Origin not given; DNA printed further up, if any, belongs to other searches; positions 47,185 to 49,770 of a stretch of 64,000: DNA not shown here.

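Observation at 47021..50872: MFS-transporter/lipid-A-type acyltransferase fusion plus PimA-like mannosyltransferase behind a PhaR-like regulator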

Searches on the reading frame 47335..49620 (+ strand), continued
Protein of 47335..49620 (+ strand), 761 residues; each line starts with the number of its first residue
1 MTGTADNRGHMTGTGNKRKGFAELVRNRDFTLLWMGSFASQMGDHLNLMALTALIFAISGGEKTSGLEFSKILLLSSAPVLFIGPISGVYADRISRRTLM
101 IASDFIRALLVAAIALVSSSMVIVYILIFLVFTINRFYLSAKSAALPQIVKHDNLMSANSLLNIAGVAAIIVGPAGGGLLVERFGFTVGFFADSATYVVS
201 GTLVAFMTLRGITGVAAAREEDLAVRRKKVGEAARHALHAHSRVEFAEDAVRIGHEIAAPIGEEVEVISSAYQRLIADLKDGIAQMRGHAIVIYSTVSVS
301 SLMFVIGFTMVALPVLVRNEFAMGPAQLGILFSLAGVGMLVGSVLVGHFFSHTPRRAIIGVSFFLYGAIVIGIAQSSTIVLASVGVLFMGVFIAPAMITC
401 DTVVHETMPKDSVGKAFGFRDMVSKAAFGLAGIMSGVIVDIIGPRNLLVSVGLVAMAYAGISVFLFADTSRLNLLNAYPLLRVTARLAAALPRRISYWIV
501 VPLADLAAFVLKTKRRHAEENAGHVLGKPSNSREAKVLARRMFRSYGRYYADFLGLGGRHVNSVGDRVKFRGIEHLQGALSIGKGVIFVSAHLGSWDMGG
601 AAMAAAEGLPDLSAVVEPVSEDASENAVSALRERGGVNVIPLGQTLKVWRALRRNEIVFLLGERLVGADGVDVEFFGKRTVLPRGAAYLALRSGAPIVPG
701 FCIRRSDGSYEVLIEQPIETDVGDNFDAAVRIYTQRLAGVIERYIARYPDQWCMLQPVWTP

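Call 23: search_protein_families(library=ncbifam, proteins=[L003:8583-10004:+, L003:13597-14979:+], max_evalue=0.00001)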
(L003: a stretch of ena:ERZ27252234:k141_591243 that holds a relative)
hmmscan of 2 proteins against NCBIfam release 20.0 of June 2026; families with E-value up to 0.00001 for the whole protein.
L003:8583-10004:+ (473 aa): 36 families (the best 25 are shown)
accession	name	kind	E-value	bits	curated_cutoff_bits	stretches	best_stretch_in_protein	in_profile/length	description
TIGR04055.1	rSAM_NirJ2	equivalog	7.5e-20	71.7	500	1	120-291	6-179/326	putative heme d1 biosynthesis radical SAM protein NirJ2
TIGR03962.1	mycofact_rSAM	equivalog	1.8e-17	63.6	265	1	109-263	7-165/339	mycofactocin radical SAM maturase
NF045574.1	sacti_mat_StsB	exception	3.2e-17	62.5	625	1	79-395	67-382/466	StsB family radical SAM/SPASM domain sactipeptide maturase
TIGR04545.1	rSAM_ahbD_hemeb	equivalog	6.3e-15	55.4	500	1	121-290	7-179/339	heme b synthase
TIGR04546.1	rSAM_ahbC_deAc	equivalog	7.9e-15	54.5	650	1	116-265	41-194/390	12,18-didecarboxysiroheme deacetylase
TIGR04051.1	rSAM_NirJ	equivalog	1.4e-14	53.9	515.45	1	121-264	9-156/354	heme d1 biosynthesis radical SAM protein NirJ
TIGR04347.1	pseudo_SAM_Halo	equivalog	1.9e-14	53.8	525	1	116-285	40-210/390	TIGR04347 family pseudo-SAM/SPASM protein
NF050035.1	rSAM_WgK_link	exception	5.3e-14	52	650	1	111-243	6-143/367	radical SAM/SPASM peptide maturase WgkB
TIGR04054.1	rSAM_NirJ1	equivalog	7.8e-14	51.1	650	1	116-264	38-190/387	putative heme d1 biosynthesis radical SAM protein NirJ1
TIGR04251.1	SCM_rSAM_ScmF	equivalog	4.4e-13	49.3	400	1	115-275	5-173/353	SynChlorMet cassette radical SAM/SPASM protein ScmF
TIGR04250.1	SCM_rSAM_ScmE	equivalog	8.5e-13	47.9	400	1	115-266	4-160/358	SynChlorMet cassette radical SAM/SPASM protein ScmE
TIGR02109.1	PQQ_syn_pqqE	equivalog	1.2e-12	47.5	381.35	1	111-369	4-276/358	pyrroloquinoline quinone biosynthesis protein PqqE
TIGR04317.1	W_rSAM_matur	equivalog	5e-12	45.6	380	1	116-243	6-143/349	tungsten cofactor oxidoreductase radical SAM maturase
TIGR04103.1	rSAM_nif11_3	equivalog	1e-11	44.1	725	1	115-264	6-158/412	nif11-class peptide radical SAM maturase 3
TIGR04340.1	rSAM_ACGX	hypoth_equivalog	1.1e-11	44.5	400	1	123-289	12-185/341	radical SAM/SPASM domain protein, ACGX system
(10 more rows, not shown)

L003:13597-14979:+ (460 aa): 50 families (the best 25 are shown)
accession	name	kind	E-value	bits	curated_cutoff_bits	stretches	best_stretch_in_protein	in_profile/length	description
TIGR04055.1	rSAM_NirJ2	equivalog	2.1e-32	112.9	500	1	118-388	7-292/326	putative heme d1 biosynthesis radical SAM protein NirJ2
TIGR04545.1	rSAM_ahbD_hemeb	equivalog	2.5e-29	102.8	500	1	118-291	7-184/339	heme b synthase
TIGR03962.1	mycofact_rSAM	equivalog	1.9e-25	89.8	265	1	104-382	5-296/339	mycofactocin radical SAM maturase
TIGR04051.1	rSAM_NirJ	equivalog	6.2e-25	87.9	515.45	1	118-273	9-167/354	heme d1 biosynthesis radical SAM protein NirJ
TIGR04053.2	TIGR04053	equivalog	4.1e-23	82.2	395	1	110-300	7-204/366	TIGR04053 family radical SAM/SPASM domain-containing protein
TIGR04347.1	pseudo_SAM_Halo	equivalog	1.2e-22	80.7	525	1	113-276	40-206/390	TIGR04347 family pseudo-SAM/SPASM protein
NF045574.1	sacti_mat_StsB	exception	4.8e-22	78.4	625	1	102-261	86-250/466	StsB family radical SAM/SPASM domain sactipeptide maturase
TIGR04546.1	rSAM_ahbC_deAc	equivalog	5.1e-22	78.2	650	1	114-282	42-213/390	12,18-didecarboxysiroheme deacetylase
TIGR04054.1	rSAM_NirJ1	equivalog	1.6e-19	69.8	650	1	113-272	38-200/387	putative heme d1 biosynthesis radical SAM protein NirJ1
TIGR02109.1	PQQ_syn_pqqE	equivalog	5e-19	68.5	381.35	1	107-388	3-300/358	pyrroloquinoline quinone biosynthesis protein PqqE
NF050035.1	rSAM_WgK_link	exception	2.5e-17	62.9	650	1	108-261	6-165/367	radical SAM/SPASM peptide maturase WgkB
TIGR04103.1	rSAM_nif11_3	equivalog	3.1e-15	55.7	725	1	115-287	9-183/412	nif11-class peptide radical SAM maturase 3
TIGR04251.1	SCM_rSAM_ScmF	equivalog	5.5e-15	55.6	400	1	118-259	11-161/353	SynChlorMet cassette radical SAM/SPASM protein ScmF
TIGR04250.1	SCM_rSAM_ScmE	equivalog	5.7e-15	55.1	400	1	114-271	6-167/358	SynChlorMet cassette radical SAM/SPASM protein ScmE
TIGR04303.1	GeoRSP_rSAM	equivalog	8.6e-15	55.1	400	1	119-370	13-276/325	GeoRSP system radical SAM/SPASM protein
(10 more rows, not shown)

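Call 38: search_protein_representatives(protein=window:47335-49620:+)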
Query: 761 residues. Proteins with E-value up to 0.001 (for the whole library): 36438; up to 1e-10: 11547; up to 1e-30: 410. The best 150 are listed.
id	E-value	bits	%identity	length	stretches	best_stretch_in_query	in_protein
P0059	8.6e-271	916.8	60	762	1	13-759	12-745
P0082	9.9e-130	450.6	56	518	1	26-409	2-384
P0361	3.7e-92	326.4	62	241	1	524-760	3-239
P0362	2.0e-86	307.4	35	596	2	477-760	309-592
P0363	1.9e-71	257.9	37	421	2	17-224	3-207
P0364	9.3e-67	242.4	33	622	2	477-760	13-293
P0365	1.2e-50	189.2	33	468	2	477-760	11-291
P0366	4.4e-49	184.0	38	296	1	487-760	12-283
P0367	1.1e-48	182.6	32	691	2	287-759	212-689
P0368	5.3e-48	180.4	28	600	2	520-759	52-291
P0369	1.5e-47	178.9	66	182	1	17-154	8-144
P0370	1.8e-47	178.7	37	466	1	478-760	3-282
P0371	3.6e-46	174.3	30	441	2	18-209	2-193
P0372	6.1e-46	173.6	38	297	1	488-759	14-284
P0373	6.4e-46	173.5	37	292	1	482-760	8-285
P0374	7.7e-46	173.3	36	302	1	478-761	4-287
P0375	2.5e-45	171.6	40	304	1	478-759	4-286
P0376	3.4e-45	171.1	38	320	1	469-760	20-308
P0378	1.2e-44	169.3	35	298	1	478-759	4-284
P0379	2.0e-44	168.6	38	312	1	485-760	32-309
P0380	7.0e-44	166.8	36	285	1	481-760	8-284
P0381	9.9e-44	166.3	36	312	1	477-759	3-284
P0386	1.5e-42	162.4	31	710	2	376-760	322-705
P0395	2.3e-41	158.5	35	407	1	481-759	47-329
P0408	2.1e-40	155.3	30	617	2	503-759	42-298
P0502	4.3e-36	141.0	26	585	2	510-759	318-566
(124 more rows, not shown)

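Call 39: search_protein_families(library=pfam, proteins=[P0362, P0364, P0365, P0367, P0368, P0370, P0386, P0408, P0502, P0395], max_evalue=0.00001)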
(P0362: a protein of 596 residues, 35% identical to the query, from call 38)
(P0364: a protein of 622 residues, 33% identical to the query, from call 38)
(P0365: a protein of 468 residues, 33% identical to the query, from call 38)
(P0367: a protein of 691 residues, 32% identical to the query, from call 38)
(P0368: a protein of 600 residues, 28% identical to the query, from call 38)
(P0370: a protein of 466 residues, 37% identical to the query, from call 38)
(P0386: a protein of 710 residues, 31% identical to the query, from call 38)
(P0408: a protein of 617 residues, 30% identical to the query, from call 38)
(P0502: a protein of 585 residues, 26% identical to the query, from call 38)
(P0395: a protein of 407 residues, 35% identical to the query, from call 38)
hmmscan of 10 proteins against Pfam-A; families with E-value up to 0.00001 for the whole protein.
P0362 (596 aa): 1 family
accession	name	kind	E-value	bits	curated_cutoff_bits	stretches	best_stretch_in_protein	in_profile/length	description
PF03279.18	Lip_A_acyltrans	-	6.7e-91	305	22.3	2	312-592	18-294/295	Bacterial lipid A biosynthesis acyltransferase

P0364 (622 aa): 1 family
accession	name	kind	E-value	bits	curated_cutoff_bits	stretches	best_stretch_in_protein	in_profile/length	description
PF03279.18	Lip_A_acyltrans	-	8.7e-73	245.5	22.3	2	307-595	10-295/295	Bacterial lipid A biosynthesis acyltransferase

P0365 (468 aa): 1 family
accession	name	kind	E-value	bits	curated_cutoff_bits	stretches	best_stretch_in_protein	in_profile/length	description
PF03279.18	Lip_A_acyltrans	-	1.2e-56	192.5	22.3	2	11-290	16-293/295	Bacterial lipid A biosynthesis acyltransferase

P0367 (691 aa): 2 families
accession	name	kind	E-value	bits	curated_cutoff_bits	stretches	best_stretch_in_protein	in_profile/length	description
PF03279.18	Lip_A_acyltrans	-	1.3e-28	100.5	22.3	1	409-690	23-294/295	Bacterial lipid A biosynthesis acyltransferase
PF07690.21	MFS_1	-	6.9e-18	65.1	33.4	1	19-352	24-342/347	Major Facilitator Superfamily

P0368 (600 aa): 1 family
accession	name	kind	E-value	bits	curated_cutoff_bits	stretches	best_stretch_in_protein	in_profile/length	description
PF03279.18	Lip_A_acyltrans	-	4.2e-99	331.9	22.3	2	4-293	10-295/295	Bacterial lipid A biosynthesis acyltransferase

P0370 (466 aa): 4 families
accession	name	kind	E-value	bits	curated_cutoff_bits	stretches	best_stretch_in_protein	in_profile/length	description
PF03279.18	Lip_A_acyltrans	-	3.8e-51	174.5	22.3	1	2-283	15-295/295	Bacterial lipid A biosynthesis acyltransferase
PF13649.12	Methyltransf_25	-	3.2e-06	28.2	27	0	327-398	2-81/97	Methyltransferase domain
PF08242.18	Methyltransf_12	-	3.8e-06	28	30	0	327-406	1-90/98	Methyltransferase domain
PF13847.12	Methyltransf_31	-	7.1e-06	26.2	27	0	324-365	5-47/145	Methyltransferase domain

P0386 (710 aa): 2 families
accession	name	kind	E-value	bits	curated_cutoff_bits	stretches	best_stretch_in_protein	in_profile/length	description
PF03279.18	Lip_A_acyltrans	-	2.4e-26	93.1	22.3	1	432-704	20-293/295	Bacterial lipid A biosynthesis acyltransferase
PF07690.21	MFS_1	-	1.8e-17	63.7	33.4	1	29-311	1-280/347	Major Facilitator Superfamily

P0408 (617 aa): 1 family
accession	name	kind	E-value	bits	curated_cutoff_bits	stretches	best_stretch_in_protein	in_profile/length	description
PF03279.18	Lip_A_acyltrans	-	2.1e-88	296.8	22.3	2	16-300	16-295/295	Bacterial lipid A biosynthesis acyltransferase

P0502 (585 aa): 1 family
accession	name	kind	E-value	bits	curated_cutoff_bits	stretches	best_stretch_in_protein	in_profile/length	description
PF03279.18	Lip_A_acyltrans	-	1.4e-90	303.9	22.3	2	291-567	21-294/295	Bacterial lipid A biosynthesis acyltransferase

P0395 (407 aa): 1 family
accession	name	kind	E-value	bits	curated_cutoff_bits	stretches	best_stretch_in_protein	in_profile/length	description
PF03279.18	Lip_A_acyltrans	-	1.6e-45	156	22.3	1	52-329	24-293/295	Bacterial lipid A biosynthesis acyltransferase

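Call 40: predict_structure(alignment_id=A2)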
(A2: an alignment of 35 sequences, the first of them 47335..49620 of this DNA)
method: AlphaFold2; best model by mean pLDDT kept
length: 761 residues; sequences in the alignment: 35
mean_pLDDT: 78.0   pTM: 0.59
mean pLDDT of the five models: 78.0, 77.3, 76.5, 74.1, 70.2
residues with pLDDT >= 90: 153; 70-90: 452; 50-70: 91; < 50: 65
segments of 3 or more residues with pLDDT < 50: 1-18, 236-243, 248-269, 474-476, 663-667
pLDDT, mean of each block of 10 residues (from residue 1): 29 40 79 84 78 64 64 69 76 78 86 79 81 85 83 84 85 74 77 83 73 54 59 46 47 42 41 71 80 88 89 84 73 87 86 82 93 89 90 91 86 83 85 86 91 89 62 48 68 81 83 87 91 94 89 79 82 93 90 86 86 73 71 82 80 90 55 87 87 92 89 93 88 93 93 78 51
secondary structure, 60 per line:
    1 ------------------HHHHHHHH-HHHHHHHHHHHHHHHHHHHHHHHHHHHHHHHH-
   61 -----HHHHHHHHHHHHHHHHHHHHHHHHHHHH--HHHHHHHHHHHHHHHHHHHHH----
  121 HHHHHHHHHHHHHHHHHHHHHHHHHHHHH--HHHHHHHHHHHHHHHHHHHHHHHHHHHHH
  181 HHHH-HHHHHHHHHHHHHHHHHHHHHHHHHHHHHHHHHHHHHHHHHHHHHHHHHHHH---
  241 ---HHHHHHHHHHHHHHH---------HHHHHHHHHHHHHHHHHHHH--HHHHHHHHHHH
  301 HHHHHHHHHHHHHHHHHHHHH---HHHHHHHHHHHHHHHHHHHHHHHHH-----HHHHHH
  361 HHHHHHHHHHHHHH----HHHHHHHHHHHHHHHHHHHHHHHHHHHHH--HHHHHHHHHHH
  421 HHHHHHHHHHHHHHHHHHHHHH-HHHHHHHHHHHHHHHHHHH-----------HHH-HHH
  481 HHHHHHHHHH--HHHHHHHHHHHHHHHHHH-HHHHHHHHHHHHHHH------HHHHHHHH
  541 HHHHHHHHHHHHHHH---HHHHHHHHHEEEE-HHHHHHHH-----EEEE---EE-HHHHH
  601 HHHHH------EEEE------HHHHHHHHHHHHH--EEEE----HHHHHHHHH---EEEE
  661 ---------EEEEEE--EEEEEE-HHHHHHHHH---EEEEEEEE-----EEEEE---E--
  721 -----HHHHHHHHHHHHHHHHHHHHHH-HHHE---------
elements in order (helices of 4 or more, strands of 3 or more residues): H19-26 H28-59 H66-93 H96-116 H121-149 H152-184 H186-237 H244-258 H268-287 H290-321 H325-349 H355-374 H379-407 H410-442 H444-462 H478-490 H493-510 H512-526 H533-555 H559-567 E568-571 H573-580 E586-589 H596-605 E612-615 H622-634 E637-640 H645-653 E657-660 E670-675 E678-683 H685-693 E697-704 E710-714 H726-747

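Call 42: find_encoding_contigs(protein=P0367, flank=10000, max_places=2)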
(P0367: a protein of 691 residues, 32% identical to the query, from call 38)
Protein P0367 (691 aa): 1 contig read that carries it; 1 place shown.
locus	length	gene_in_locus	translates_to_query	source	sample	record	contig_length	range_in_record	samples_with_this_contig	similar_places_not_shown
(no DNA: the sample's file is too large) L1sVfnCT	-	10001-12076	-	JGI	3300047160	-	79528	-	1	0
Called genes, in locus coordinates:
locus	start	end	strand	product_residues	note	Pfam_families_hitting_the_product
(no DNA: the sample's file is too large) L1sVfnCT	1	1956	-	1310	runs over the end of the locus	PF17757:UvrB_inter, PF21132:MFD_D3 (weak), PF02559:CarD_TRCF_RID, PF00270:DEAD, PF04851:ResIII, PF00271:Helicase_C, PF03461:TRCF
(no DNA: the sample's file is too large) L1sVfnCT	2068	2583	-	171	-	PF01467:CTP_transf_like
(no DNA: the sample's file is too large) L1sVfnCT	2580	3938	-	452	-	PF01593:Amino_oxidase, PF13450:NAD_binding_8, PF03275:GLF (faint)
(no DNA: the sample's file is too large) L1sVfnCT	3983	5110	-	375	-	PF13439:Glyco_transf_4, PF13579:Glyco_trans_4_4, PF00534:Glycos_transf_1, PF13692:Glyco_trans_1_4, PF13524:Glyco_trans_1_2 (weak)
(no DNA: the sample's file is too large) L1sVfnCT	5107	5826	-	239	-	PF01553:Acyltransferase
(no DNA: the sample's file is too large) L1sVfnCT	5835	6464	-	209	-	-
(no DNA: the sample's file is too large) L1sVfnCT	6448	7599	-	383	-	PF13439:Glyco_transf_4, PF13579:Glyco_trans_4_4, PF00534:Glycos_transf_1, PF13692:Glyco_trans_1_4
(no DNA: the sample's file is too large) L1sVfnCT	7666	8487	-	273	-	PF01522:Polysacc_deac_1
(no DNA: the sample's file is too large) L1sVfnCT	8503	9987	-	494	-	-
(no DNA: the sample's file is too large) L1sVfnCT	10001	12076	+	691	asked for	PF07690:MFS_1, PF03279:Lip_A_acyltrans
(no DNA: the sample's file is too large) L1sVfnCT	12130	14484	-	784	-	PF13620:CarboxypepD_reg, PF17210:SdrD_B, PF07715:Plug (weak), PF00593:TonB_dep_Rec_b-barrel, PF25183:OMP_b-brl_4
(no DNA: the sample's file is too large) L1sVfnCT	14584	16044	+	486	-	-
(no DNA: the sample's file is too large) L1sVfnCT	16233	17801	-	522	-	-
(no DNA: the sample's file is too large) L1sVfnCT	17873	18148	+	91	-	-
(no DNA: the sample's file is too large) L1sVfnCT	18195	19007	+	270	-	-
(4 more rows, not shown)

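Call 43: find_encoding_contigs(protein=P0386, flank=10000, max_places=2)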
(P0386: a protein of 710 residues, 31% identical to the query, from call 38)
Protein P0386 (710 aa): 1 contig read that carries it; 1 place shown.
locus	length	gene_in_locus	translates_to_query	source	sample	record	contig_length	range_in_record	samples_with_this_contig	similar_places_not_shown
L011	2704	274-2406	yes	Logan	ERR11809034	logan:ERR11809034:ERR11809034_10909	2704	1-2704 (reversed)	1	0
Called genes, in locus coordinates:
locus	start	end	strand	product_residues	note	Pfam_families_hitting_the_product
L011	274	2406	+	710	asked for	PF07690:MFS_1, PF03279:Lip_A_acyltrans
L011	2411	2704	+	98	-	?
